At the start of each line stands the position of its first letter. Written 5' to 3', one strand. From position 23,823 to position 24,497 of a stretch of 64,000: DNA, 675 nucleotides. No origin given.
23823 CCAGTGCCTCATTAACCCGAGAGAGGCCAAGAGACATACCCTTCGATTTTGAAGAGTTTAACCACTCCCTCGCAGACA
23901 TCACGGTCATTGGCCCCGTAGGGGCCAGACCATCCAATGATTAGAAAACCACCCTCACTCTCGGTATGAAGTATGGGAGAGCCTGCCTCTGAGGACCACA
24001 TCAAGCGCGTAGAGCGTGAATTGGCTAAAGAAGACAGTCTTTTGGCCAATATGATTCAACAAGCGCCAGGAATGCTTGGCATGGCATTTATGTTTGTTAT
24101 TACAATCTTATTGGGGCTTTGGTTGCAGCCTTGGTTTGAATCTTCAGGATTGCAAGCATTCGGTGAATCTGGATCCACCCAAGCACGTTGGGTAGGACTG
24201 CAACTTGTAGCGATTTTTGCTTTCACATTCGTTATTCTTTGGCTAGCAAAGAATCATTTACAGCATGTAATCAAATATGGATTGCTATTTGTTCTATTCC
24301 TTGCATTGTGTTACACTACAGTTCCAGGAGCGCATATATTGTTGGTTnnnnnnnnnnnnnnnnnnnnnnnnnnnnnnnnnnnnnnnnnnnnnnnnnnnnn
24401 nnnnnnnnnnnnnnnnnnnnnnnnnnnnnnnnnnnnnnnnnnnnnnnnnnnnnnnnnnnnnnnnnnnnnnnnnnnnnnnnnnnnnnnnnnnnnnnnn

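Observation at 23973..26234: Signal-peptide-peptidase/presenilin-type GxGD protease fused to a ~480-aa extracytoplasmic repeat domain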

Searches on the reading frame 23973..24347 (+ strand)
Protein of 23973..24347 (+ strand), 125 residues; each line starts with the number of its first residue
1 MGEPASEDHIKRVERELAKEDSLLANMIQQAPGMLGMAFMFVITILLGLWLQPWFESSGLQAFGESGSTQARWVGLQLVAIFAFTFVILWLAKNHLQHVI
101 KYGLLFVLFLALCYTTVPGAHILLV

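Call 53: search_protein_families(library=pfam, proteins=[window:23973-24347:+], max_evalue=0.1)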
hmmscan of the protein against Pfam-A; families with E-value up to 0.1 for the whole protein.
window:23973-24347:+ (125 aa): 0 families

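Call 54: search_protein_families(library=ncbifam, proteins=[window:23973-24347:+], max_evalue=0.1)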
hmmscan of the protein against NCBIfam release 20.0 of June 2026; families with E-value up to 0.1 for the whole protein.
window:23973-24347:+ (125 aa): 2 families
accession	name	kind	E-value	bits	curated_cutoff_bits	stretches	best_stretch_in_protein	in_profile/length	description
NF041679.1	IMP_arch_presen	equivalog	1.4e-06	28.1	125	1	37-117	2-80/281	presenilin family intramembrane aspartyl protease PSH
TIGR02454.1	ECF_T_CbiQ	equivalog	0.039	13.7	111.8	1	75-117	23-65/200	cobalt ECF transporter T component CbiQ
